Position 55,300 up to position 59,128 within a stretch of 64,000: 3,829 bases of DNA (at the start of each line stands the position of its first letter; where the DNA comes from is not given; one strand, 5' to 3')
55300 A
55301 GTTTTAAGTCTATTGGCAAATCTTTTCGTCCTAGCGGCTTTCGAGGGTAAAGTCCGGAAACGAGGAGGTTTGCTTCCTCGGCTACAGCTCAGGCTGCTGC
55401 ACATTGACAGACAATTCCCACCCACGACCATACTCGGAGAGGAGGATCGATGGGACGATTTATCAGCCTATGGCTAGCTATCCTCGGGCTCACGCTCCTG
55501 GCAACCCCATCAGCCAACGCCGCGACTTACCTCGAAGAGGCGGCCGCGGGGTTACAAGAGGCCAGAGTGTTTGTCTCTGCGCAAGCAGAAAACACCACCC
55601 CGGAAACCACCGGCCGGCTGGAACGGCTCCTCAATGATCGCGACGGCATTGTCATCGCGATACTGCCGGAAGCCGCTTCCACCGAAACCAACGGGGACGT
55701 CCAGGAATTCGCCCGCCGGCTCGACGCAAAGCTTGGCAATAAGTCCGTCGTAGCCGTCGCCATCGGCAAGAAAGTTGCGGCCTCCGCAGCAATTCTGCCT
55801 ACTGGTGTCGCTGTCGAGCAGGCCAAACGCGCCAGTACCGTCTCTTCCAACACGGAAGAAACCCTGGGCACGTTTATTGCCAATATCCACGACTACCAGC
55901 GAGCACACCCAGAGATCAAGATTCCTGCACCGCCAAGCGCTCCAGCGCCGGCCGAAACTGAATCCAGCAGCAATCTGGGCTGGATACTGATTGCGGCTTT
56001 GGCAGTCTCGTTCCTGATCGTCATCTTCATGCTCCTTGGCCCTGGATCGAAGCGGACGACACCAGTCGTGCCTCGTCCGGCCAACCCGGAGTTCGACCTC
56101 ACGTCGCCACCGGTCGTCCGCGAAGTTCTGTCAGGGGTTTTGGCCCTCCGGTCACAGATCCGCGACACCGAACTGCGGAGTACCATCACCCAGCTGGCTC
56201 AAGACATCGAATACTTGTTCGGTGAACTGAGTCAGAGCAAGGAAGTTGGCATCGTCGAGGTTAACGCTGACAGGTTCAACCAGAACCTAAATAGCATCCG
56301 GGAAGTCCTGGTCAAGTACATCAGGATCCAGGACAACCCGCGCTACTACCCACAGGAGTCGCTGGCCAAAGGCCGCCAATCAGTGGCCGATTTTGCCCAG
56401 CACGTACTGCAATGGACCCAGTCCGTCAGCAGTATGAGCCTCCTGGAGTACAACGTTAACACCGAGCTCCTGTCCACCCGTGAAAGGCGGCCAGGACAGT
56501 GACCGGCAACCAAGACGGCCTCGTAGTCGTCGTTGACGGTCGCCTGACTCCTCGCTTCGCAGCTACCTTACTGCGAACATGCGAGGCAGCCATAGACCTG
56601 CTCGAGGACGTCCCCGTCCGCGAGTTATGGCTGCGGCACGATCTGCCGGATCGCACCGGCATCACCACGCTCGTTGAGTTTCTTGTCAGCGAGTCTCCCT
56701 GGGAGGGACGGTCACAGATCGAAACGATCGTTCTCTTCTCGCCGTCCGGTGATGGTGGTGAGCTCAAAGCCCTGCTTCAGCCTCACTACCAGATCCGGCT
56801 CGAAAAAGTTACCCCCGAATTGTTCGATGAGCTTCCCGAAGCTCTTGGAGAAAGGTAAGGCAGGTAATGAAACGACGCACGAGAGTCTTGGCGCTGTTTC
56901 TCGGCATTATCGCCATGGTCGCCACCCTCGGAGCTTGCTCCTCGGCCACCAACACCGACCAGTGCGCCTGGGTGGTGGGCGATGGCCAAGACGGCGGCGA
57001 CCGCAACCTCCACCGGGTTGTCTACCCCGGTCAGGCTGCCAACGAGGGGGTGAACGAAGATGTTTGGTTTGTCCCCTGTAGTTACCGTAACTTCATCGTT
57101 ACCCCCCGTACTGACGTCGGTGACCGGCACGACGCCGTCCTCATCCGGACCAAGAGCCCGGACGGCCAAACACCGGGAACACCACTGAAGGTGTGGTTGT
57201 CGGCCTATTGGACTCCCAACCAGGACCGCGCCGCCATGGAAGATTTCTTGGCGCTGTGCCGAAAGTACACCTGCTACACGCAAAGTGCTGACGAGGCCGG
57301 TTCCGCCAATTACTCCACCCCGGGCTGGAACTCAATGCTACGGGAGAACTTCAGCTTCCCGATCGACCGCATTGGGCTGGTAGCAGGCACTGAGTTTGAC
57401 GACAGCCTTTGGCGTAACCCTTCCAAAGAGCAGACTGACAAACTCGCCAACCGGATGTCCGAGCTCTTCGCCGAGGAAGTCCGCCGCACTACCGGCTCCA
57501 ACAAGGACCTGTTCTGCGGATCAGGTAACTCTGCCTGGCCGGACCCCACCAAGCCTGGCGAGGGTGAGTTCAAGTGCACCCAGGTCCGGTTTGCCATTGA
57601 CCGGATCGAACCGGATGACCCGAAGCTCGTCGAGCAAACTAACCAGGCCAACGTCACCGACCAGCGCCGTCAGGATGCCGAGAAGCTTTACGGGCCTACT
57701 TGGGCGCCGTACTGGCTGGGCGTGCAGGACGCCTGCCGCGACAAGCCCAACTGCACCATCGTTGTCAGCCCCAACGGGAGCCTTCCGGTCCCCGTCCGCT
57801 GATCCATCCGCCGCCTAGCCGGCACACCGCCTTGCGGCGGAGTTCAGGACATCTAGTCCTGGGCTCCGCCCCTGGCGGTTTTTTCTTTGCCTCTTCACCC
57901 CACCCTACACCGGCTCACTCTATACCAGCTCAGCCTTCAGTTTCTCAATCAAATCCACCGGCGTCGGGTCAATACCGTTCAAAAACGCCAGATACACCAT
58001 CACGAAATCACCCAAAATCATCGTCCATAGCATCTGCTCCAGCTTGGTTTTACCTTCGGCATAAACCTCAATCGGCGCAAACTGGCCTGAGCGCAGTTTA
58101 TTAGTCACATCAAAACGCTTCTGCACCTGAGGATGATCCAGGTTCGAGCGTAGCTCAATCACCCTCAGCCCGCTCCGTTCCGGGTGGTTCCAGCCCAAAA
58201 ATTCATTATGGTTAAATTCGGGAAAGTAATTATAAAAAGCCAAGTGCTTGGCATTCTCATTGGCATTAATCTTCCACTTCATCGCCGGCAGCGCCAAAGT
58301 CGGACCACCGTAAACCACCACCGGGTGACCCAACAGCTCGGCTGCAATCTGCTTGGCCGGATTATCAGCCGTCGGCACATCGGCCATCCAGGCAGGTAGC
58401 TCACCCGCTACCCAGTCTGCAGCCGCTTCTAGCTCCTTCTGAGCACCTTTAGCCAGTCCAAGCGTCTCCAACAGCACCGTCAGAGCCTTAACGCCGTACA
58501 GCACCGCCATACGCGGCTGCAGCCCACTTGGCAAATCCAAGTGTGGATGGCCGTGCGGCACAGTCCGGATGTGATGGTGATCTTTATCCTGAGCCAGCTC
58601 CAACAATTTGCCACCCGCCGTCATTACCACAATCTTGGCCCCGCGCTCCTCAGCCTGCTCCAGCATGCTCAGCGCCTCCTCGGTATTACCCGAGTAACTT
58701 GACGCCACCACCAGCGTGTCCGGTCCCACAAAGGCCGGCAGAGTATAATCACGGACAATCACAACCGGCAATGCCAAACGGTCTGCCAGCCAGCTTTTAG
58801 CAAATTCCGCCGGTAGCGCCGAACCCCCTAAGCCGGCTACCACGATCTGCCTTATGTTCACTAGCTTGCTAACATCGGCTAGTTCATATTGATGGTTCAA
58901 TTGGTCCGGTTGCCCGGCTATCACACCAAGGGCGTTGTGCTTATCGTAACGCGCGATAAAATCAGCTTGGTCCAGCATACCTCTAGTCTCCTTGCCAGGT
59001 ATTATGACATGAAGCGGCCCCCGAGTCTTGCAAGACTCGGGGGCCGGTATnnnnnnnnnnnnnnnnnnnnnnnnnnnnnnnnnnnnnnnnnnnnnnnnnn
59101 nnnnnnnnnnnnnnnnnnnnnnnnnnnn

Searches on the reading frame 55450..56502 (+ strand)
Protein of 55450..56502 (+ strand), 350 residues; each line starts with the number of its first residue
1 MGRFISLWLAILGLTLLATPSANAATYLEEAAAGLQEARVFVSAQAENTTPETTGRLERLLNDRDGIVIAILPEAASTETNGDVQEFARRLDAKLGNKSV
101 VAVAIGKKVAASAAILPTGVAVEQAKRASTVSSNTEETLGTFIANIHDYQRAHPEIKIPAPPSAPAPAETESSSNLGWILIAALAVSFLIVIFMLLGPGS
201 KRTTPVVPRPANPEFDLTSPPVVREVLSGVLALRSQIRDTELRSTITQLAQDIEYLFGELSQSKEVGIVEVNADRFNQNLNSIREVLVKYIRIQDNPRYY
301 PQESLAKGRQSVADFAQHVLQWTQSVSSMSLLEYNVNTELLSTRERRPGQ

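Call 9: search_protein_families(library=pfam, proteins=[window:55450-56502:+], max_evalue=0.01)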
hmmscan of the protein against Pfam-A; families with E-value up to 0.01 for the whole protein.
window:55450-56502:+ (350 aa): 0 families

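Call 10: search_protein_families(library=ncbifam, proteins=[window:55450-56502:+], max_evalue=0.01)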
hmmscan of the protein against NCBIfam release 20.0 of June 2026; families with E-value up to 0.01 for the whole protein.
window:55450-56502:+ (350 aa): 0 families

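Call 31: find_homologous_proteins(query=window:55450-56502:+)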
Query window:55450-56502:+ (350 aa): 1 proteins with E <= 0.001 among 8000 candidates.
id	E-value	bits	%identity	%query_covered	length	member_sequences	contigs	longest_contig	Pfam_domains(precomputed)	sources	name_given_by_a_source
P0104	4.6e-219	744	100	100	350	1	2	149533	-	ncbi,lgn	-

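Call 63: search_protein_families(library=pfam, proteins=[window:55450-56502:+], max_evalue=1)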
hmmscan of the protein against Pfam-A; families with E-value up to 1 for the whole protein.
window:55450-56502:+ (350 aa): 0 families

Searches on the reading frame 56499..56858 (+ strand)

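Call 9: search_protein_families(library=pfam, proteins=[window:56499-56858:+], max_evalue=0.01)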
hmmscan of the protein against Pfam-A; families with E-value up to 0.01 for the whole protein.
window:56499-56858:+ (119 aa): 1 family
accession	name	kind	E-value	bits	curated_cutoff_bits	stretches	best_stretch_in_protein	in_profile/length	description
PF20274.4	cREC_REC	-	8.7e-05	23.6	27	1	16-71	10-65/88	Cyclic-phosphate processing Receiver domain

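Call 10: search_protein_families(library=ncbifam, proteins=[window:56499-56858:+], max_evalue=0.01)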
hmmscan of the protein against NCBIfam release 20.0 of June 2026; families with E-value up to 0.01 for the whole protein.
window:56499-56858:+ (119 aa): 0 families

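Call 63: search_protein_families(library=pfam, proteins=[window:56499-56858:+], max_evalue=1)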
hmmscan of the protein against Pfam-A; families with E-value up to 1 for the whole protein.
window:56499-56858:+ (119 aa): 1 family
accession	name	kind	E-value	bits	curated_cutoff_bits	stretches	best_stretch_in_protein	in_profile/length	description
PF20274.4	cREC_REC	-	8.7e-05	23.6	27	1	16-71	10-65/88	Cyclic-phosphate processing Receiver domain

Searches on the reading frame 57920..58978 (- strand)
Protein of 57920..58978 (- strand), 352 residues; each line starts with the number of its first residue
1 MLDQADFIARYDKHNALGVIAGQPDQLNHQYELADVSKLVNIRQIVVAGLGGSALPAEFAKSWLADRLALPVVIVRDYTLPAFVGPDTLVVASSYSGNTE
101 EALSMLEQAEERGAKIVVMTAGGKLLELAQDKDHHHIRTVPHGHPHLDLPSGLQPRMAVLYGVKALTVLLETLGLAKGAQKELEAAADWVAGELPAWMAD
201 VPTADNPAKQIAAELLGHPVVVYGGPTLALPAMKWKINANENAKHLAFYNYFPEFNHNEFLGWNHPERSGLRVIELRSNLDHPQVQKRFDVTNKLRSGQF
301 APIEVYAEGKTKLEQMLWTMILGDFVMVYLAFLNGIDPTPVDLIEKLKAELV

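Call 10: search_protein_families(library=ncbifam, proteins=[window:57920-58978:-], max_evalue=0.01)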
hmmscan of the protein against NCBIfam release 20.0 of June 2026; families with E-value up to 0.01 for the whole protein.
window:57920-58978:- (352 aa): 16 families
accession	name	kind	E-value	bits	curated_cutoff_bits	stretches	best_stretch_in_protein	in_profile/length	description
NF006426.0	PRK08674.1-6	subfamily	6.6e-91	304.8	295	1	1-351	1-349/354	bifunctional phosphoglucose/phosphomannose isomerase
NF006425.0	PRK08674.1-5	equivalog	4.1e-85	285.8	471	1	1-351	4-353/358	bifunctional phosphoglucose/phosphomannose isomerase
NF006423.0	PRK08674.1-2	equivalog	2.3e-69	233.7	254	1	26-351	9-316/317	bifunctional phosphoglucose/phosphomannose isomerase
TIGR02128.1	G6PI_arch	equivalog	4.3e-69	232.8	213.9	1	25-351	3-307/308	bifunctional phosphoglucose/phosphomannose isomerase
NF006424.0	PRK08674.1-3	equivalog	2.1e-49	168.8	730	1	2-351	6-352/355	bifunctional phosphoglucose/phosphomannose isomerase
NF006422.0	PRK08674.1-1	subfamily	6.1e-32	111.3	317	1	36-268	20-225/302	bifunctional phosphoglucose/phosphomannose isomerase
NF010701.0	PRK14101.1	equivalog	4.1e-09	35.2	920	1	14-123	440-552/638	bifunctional transcriptional regulator/glucokinase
TIGR03127.2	RuMP_HxlB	equivalog_domain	2e-08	34.3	160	1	36-121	24-107/178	6-phospho-3-hexuloisomerase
NF041755.1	RuMP_HxlAB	equivalog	3.8e-05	22.8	500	1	27-121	231-323/391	bifunctional 3-hexulose-6-phosphate synthase/6-phospho-3-hexuloisomerase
NF001484.0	PRK00331.1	subfamily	8.7e-05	21.1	381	1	35-120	279-367/601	isomerizing glutamine--fructose-6-phosphate transaminase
NF008451.0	PRK11302.1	subfamily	0.00039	20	296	1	34-126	120-215/286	transcriptional regulator HexR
NF007080.0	PRK09533.1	equivalog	0.00045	18.2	712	1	12-124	423-546/949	bifunctional transaldolase/phosoglucose isomerase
NF010546.0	PRK13936.1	equivalog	0.0016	18.2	276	0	86-135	111-162/197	phosphoheptose isomerase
NF008590.0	PRK11557.1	equivalog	0.0021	17.5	355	1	29-121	118-214/282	MurR/RpiR family transcriptional regulator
TIGR01135.1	glmS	equivalog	0.0025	16.4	418.05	1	28-120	277-372/607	glutamine--fructose-6-phosphate transaminase (isomerizing)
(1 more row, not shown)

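Call 42: find_homologous_proteins(query=window:57920-58978:-, max_evalue=1e-40)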
Query window:57920-58978:- (352 aa): 5830 proteins with E <= 1e-40 among 8000 candidates; the best 120 are listed.
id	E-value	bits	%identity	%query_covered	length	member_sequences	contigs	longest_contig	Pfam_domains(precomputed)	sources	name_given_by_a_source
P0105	6.4e-234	793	100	100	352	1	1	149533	PF01380.28,PF10432.15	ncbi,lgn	-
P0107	1.3e-177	608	76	100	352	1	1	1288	PF01380.28,PF10432.15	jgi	jgi:glucose/mannose-6-phosphate isomerase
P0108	1.5e-175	601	76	100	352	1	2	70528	PF01380.28,PF10432.15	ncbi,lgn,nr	ncbi:MAG TPA: bifunctional phosphoglucose/phosphomannose isomerase [Candidatus Saccharimonadia bacte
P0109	3.3e-168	577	73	100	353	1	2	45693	PF01380.28,PF10432.15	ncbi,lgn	-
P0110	5.6e-164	563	72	100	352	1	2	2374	PF01380.28,PF10432.15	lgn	-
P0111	1.1e-155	536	70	100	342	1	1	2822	PF01380.28,PF10432.15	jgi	jgi:glucose/mannose-6-phosphate isomerase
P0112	2.7e-154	531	69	100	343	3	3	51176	PF01380.28,PF13580.12,PF10432.15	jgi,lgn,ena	-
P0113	6.9e-151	520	66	100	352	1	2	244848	PF01380.28,PF10432.15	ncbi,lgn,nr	ncbi:bifunctional phosphoglucose/phosphomannose isomerase [Candidatus Saccharibacteria bacterium]|nr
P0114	3.5e-149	515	67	100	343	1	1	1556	PF01380.28,PF10432.15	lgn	-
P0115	6.8e-148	510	64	100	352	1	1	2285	PF01380.28,PF10432.15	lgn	-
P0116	9.3e-146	503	64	100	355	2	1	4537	PF01380.28,PF10432.15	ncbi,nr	ncbi:MAG TPA: bifunctional phosphoglucose/phosphomannose isomerase [Candidatus Saccharimonas sp.]|nr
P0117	2.8e-145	502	64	100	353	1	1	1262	PF01380.28,PF10432.15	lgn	-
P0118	4.1e-144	498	64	100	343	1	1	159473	PF01380.28,PF10432.15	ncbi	-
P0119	1.3e-143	496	65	100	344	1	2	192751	PF01380.28,PF10432.15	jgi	jgi:glucose/mannose-6-phosphate isomerase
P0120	2.4e-142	492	62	100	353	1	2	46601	PF01380.28,PF10432.15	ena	-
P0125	2.0e-141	489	66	100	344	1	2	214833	PF01380.28,PF10432.15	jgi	jgi:glucose/mannose-6-phosphate isomerase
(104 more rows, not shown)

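Call 43: find_encoding_contigs(protein=P0108, flank=10000, max_places=2)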
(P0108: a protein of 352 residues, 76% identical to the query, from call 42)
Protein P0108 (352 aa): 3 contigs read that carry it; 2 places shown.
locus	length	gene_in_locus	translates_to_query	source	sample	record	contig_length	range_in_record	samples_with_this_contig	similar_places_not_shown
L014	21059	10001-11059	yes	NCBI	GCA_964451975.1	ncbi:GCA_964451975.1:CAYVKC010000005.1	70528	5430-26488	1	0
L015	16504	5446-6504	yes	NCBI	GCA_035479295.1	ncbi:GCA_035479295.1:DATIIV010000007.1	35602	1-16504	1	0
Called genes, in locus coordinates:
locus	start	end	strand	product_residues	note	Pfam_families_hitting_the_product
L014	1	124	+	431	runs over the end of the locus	PF08245:Mur_ligase_M, PF02875:Mur_ligase_C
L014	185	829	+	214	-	PF02224:Cytidylate_kin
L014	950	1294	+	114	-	PF03551:PadR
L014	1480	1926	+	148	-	-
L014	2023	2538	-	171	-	-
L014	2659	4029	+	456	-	PF02878:PGM_PMM_I, PF02879:PGM_PMM_II, PF02880:PGM_PMM_III, PF00408:PGM_PMM_IV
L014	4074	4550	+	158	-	-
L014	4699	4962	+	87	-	PF00166:Cpn10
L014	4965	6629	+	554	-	PF00118:Cpn60_TCP1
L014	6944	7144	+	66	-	-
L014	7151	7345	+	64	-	-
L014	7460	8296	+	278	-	-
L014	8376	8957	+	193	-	-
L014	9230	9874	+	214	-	-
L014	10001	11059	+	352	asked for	PF01380:SIS, PF10432:bact-PGI_C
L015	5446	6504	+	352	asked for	PF01380:SIS, PF10432:bact-PGI_C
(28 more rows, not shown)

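Call 44: find_encoding_contigs(protein=P0109, flank=10000, max_places=2)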
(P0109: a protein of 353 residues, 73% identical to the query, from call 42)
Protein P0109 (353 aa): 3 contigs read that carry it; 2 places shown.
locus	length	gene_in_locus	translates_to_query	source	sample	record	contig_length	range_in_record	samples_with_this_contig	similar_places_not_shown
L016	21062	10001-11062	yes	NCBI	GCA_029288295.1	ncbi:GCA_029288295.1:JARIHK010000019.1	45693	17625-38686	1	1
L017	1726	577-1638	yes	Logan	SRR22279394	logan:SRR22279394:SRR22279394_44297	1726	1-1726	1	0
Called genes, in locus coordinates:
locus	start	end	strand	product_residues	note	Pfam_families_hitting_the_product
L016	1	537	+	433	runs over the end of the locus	PF08245:Mur_ligase_M, PF02875:Mur_ligase_C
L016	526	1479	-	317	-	PF00491:Arginase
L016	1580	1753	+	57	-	-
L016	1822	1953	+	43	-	-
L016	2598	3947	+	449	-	PF02878:PGM_PMM_I, PF02879:PGM_PMM_II, PF02880:PGM_PMM_III, PF00408:PGM_PMM_IV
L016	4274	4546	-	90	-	-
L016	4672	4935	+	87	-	PF00166:Cpn10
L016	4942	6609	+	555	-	PF00118:Cpn60_TCP1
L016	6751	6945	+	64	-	-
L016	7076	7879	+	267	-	-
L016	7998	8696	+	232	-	-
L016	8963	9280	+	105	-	-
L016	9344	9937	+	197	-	-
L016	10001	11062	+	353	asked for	PF01380:SIS, PF10432:bact-PGI_C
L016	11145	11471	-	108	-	-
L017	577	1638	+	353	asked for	PF01380:SIS, PF10432:bact-PGI_C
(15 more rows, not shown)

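Call 45: find_encoding_contigs(protein=P0112, flank=10000, max_places=2)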
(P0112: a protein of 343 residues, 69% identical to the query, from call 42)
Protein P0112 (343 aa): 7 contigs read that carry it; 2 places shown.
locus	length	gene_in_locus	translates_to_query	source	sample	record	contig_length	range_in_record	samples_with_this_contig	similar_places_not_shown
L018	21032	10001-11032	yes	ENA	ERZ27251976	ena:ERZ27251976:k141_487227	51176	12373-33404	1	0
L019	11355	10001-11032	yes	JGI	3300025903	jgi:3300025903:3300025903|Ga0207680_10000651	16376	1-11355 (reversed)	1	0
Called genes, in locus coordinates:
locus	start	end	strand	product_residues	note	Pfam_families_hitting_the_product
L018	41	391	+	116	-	PF03551:PadR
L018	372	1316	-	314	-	PF00491:Arginase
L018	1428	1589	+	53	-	-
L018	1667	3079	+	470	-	PF02878:PGM_PMM_I, PF02879:PGM_PMM_II, PF02880:PGM_PMM_III, PF00408:PGM_PMM_IV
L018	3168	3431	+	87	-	PF00166:Cpn10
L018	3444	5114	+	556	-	PF00118:Cpn60_TCP1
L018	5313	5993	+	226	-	-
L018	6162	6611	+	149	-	-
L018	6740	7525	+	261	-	-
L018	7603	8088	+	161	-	-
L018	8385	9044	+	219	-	-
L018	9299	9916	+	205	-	-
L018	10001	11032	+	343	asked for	PF13580:SIS_2 (faint), PF01380:SIS, PF10432:bact-PGI_C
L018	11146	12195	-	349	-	-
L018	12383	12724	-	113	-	-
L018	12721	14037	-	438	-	PF05816:TelA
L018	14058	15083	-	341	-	PF10112:Halogen_Hydrol (weak)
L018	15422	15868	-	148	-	-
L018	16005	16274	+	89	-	-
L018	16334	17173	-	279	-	-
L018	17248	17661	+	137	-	PF01641:SelR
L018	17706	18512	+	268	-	PF00730:HhH-GPD, PF00633:HHH (weak)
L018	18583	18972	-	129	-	-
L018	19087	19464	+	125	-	-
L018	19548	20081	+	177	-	-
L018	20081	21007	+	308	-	-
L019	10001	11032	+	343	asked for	PF13580:SIS_2 (faint), PF01380:SIS, PF10432:bact-PGI_C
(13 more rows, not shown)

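Call 53: find_encoding_contigs(protein=P0119, flank=10000, max_places=1)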
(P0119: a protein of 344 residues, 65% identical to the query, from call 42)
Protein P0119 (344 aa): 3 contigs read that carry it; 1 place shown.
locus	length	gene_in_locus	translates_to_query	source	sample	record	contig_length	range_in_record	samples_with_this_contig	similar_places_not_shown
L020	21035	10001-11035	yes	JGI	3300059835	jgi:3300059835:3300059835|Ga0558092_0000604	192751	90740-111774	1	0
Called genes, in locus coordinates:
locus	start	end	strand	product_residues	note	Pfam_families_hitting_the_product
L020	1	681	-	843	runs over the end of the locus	PF00133:tRNA-synt_1, PF09334:tRNA-synt_1g, PF13603:tRNA-synt_1_2, PF08264:Anticodon_1, PF10458:Val_tRNA-synt_C (weak)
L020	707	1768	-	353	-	PF00814:TsaD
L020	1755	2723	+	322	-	PF02388:FemAB, PF13480:Acetyltransf_6, PF02388:FemAB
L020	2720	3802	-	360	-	PF02388:FemAB, PF13480:Acetyltransf_6, PF02388:FemAB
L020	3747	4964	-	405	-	PF01041:DegT_DnrJ_EryC1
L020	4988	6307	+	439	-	PF08245:Mur_ligase_M, PF02875:Mur_ligase_C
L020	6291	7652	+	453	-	PF02878:PGM_PMM_I, PF02879:PGM_PMM_II, PF02880:PGM_PMM_III, PF00408:PGM_PMM_IV (weak)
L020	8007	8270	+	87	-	PF00166:Cpn10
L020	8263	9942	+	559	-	PF00118:Cpn60_TCP1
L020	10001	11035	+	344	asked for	PF01380:SIS, PF10432:bact-PGI_C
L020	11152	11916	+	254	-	PF01148:CTP_transf_1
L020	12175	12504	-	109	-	-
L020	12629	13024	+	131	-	PF01641:SelR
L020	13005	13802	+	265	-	PF00730:HhH-GPD, PF00633:HHH (weak)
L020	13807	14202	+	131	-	-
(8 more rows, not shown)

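Call 54: find_encoding_contigs(protein=P0125, flank=10000, max_places=1)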
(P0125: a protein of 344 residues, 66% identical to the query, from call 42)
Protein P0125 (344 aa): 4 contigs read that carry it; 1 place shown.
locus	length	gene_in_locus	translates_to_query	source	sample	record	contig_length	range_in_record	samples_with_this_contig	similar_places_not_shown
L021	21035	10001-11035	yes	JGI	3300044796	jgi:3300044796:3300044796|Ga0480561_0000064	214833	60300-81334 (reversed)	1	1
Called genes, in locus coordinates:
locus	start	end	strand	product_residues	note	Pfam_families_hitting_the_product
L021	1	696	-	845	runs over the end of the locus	PF00133:tRNA-synt_1, PF09334:tRNA-synt_1g, PF13603:tRNA-synt_1_2 (weak), PF08264:Anticodon_1, PF10458:Val_tRNA-synt_C (weak)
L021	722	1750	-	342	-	PF00814:TsaD, PF22521:HypF_C_2 (weak)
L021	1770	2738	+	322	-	PF02388:FemAB, PF13480:Acetyltransf_6, PF02388:FemAB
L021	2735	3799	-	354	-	PF02388:FemAB, PF13480:Acetyltransf_6, PF02388:FemAB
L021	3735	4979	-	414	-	PF01041:DegT_DnrJ_EryC1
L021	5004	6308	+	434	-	PF08245:Mur_ligase_M, PF02875:Mur_ligase_C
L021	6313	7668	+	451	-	PF02878:PGM_PMM_I, PF02879:PGM_PMM_II, PF02880:PGM_PMM_III, PF00408:PGM_PMM_IV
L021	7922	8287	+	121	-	PF00166:Cpn10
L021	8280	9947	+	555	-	PF00118:Cpn60_TCP1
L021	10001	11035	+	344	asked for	PF01380:SIS, PF10432:bact-PGI_C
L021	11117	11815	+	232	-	PF01148:CTP_transf_1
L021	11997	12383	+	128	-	PF01641:SelR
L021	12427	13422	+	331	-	PF02811:PHP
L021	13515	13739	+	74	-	-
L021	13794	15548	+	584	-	PF01807:Zn_ribbon_DnaG, PF08275:DNAG_N, PF01751:Toprim, PF13155:Toprim_2, PF13362:Toprim_3 (weak), PF13662:Toprim_4, PF10410:DnaB_bind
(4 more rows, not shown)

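Call 55: find_encoding_contigs(protein=P0118, flank=10000, max_places=1)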
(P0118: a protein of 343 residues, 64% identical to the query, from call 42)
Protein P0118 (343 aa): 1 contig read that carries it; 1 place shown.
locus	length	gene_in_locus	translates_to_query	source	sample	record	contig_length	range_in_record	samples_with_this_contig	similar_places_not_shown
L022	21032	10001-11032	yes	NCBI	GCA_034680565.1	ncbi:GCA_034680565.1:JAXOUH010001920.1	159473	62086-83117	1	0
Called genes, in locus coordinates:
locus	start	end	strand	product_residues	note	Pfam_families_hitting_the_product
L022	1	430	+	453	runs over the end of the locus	PF08245:Mur_ligase_M, PF02875:Mur_ligase_C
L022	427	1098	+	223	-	PF02224:Cytidylate_kin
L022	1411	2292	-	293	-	PF19420:DDAH_eukar (faint)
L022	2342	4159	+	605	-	PF02878:PGM_PMM_I, PF02879:PGM_PMM_II, PF02880:PGM_PMM_III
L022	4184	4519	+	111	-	PF00166:Cpn10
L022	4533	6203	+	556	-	PF00118:Cpn60_TCP1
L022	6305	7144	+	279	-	-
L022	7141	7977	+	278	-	-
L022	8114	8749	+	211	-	-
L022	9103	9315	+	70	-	-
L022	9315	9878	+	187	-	PF24254:DUF7455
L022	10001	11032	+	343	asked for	PF01380:SIS, PF10432:bact-PGI_C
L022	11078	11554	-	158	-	-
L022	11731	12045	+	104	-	PF03551:PadR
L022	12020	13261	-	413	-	PF12704:MacB_PCD, PF02687:FtsX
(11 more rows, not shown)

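Call 63: search_protein_families(library=pfam, proteins=[L018:14058-15083:-, L018:11146-12195:-, L018:12383-12724:-], max_evalue=1)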
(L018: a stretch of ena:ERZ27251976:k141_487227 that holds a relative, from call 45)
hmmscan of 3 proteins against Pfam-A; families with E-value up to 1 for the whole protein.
L018:14058-15083:- (341 aa): 9 families
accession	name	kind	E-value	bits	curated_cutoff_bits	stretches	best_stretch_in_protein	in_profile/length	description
PF10112.14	Halogen_Hydrol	-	8.7e-06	26.3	29.8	1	213-309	70-165/191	5-bromo-4-chloroindolyl phosphate hydrolysis protein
PF13949.11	ALIX_LYPXL_bnd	-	0.00097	18.9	30.8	1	237-310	215-289/295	ALIX V-shaped domain binding to HIV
PF14575.11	EphA2_TM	-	0.014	16.5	28.9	1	256-300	26-66/74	Ephrin type-A receptor 2 transmembrane domain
PF16785.10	SMBP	-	0.071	13.7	29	1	4-49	3-45/111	Small metal-binding protein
PF04130.18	GCP_C_terminal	-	0.1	12.5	25.8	1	214-282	223-287/309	Gamma tubulin complex component C-terminal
PF09850.14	DotU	-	0.11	12.6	27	1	146-194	153-202/205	Type VI secretion system protein DotU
PF07464.16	ApoLp-III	-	0.12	12.9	36.3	1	219-277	40-101/146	Apolipophorin-III precursor (apoLp-III)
PF09534.15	Trp_oprn_chp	-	0.12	12.6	29.6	0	1-49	66-114/180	Tryptophan-associated transmembrane protein (Trp_oprn_chp)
PF07817.19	GLE1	-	0.2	11.4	24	1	216-274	6-58/250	GLE1-like protein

L018:11146-12195:- (349 aa): 0 families

L018:12383-12724:- (113 aa): 1 family
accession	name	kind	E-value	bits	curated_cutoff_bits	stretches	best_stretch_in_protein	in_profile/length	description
PF20274.4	cREC_REC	-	0.0011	20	27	1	18-69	13-65/88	Cyclic-phosphate processing Receiver domain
